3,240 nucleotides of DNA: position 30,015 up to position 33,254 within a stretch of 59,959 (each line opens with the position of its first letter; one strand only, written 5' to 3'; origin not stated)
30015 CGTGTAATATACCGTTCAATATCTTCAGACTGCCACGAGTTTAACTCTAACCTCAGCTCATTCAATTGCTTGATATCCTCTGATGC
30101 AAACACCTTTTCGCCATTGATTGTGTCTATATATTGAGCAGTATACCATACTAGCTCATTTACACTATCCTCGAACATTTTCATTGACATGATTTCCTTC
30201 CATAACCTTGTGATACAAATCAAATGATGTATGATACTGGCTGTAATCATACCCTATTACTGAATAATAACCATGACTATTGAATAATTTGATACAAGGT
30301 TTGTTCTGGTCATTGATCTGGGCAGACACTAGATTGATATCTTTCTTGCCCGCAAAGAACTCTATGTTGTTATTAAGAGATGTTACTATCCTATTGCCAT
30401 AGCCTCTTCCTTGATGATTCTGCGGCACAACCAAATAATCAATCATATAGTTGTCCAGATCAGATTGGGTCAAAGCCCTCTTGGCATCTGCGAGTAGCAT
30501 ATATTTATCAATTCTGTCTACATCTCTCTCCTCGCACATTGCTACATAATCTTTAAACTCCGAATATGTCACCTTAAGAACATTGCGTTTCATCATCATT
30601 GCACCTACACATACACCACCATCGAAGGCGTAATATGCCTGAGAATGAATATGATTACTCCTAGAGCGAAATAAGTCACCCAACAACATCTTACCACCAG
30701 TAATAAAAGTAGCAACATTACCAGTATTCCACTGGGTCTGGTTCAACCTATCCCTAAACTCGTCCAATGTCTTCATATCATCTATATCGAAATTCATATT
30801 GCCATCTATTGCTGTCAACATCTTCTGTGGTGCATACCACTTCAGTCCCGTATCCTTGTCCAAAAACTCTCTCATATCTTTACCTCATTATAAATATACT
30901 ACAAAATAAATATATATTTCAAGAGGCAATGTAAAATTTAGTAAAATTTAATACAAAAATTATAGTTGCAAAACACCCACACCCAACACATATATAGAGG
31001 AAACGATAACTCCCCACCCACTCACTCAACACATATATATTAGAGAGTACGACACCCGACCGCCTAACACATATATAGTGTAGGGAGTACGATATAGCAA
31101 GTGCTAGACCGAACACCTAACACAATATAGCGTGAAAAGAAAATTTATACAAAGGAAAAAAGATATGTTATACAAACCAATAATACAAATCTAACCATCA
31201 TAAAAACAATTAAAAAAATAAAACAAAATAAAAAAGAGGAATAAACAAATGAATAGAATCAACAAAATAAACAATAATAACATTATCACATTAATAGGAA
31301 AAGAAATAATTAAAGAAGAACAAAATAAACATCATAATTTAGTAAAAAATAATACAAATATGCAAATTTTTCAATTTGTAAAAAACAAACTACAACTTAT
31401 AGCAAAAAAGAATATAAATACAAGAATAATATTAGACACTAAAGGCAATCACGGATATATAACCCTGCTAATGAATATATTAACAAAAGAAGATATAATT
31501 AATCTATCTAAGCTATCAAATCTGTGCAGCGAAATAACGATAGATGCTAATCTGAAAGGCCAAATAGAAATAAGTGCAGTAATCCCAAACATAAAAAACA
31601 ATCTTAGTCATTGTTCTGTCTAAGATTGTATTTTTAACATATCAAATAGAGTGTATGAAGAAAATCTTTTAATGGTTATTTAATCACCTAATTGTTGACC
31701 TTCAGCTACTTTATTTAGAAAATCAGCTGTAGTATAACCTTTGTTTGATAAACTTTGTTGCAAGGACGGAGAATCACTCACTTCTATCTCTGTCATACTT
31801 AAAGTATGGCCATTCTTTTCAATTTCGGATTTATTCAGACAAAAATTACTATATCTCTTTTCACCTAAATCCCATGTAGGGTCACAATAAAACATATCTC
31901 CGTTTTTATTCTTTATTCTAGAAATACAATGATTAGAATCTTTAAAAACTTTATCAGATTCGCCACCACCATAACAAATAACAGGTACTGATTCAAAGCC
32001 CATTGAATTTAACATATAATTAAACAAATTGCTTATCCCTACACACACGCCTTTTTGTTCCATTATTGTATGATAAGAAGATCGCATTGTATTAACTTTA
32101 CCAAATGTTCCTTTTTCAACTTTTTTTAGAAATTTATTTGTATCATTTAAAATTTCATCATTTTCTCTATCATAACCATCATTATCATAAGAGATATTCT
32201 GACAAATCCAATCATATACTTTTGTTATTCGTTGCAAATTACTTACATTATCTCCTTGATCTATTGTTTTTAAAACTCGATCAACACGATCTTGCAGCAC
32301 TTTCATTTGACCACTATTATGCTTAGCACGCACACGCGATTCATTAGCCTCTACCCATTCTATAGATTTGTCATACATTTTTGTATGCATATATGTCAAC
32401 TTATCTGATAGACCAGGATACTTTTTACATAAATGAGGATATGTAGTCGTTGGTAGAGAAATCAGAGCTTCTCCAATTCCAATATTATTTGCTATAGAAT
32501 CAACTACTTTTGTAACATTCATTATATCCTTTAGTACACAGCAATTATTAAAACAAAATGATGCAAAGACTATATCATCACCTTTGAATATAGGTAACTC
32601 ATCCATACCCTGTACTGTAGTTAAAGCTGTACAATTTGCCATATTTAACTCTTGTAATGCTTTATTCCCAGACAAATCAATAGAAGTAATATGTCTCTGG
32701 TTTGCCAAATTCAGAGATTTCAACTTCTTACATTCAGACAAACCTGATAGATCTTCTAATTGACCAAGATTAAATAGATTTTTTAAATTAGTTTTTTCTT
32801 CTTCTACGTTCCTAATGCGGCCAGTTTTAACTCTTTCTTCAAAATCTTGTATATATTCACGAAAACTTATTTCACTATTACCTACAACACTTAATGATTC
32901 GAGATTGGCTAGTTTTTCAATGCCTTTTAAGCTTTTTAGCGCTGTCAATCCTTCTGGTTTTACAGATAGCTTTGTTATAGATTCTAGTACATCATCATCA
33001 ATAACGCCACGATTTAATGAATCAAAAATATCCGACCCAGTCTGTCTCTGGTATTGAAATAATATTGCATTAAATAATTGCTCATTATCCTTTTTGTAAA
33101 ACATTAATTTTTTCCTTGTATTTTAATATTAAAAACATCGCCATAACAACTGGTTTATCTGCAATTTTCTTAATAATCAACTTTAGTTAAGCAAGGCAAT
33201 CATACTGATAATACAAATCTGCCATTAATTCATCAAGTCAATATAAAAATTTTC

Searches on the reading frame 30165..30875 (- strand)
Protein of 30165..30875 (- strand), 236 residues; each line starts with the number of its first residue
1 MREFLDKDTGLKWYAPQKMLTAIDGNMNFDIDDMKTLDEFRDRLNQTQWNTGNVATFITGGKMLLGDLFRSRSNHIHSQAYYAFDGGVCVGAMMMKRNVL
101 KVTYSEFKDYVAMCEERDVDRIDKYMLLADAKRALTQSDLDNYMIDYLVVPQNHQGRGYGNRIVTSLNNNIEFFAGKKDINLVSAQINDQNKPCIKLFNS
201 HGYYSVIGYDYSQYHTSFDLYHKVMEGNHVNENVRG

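Call 40: search_protein_families(library=pfam, proteins=[window:30165-30875:-], max_evalue=0.001)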
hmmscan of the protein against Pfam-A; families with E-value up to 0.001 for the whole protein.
window:30165-30875:- (236 aa): 2 families
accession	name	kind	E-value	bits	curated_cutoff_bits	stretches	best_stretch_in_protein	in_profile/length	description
PF08445.16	FR47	-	0.0001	22.6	22.1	1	145-204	24-78/86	FR47-like protein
PF00583.31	Acetyltransf_1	-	0.00072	20.3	20.7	0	139-203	56-116/116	Acetyltransferase (GNAT) family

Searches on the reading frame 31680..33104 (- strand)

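Call 40: search_protein_families(library=pfam, proteins=[window:31680-33104:-], max_evalue=0.001)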
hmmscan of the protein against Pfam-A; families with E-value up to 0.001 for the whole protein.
window:31680-33104:- (474 aa): 4 families
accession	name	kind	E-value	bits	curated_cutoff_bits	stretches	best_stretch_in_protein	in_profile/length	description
PF01841.26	Transglut_core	-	4.3e-08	33.8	23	1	336-402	36-101/108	Transglutaminase-like superfamily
PF12799.13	LRR_4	-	5.4e-08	33.3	27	1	126-165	1-40/44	Leucine Rich repeats (2 copies)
PF23952.1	LRR_EndoS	-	1.2e-06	29.2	27.9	0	115-165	34-88/116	Endo-beta-N-acetylglucosaminidase EndoS LRR domain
PF04473.18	DUF553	-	0.00044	20.2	20.5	1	287-376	13-86/140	Transglutaminase-like domain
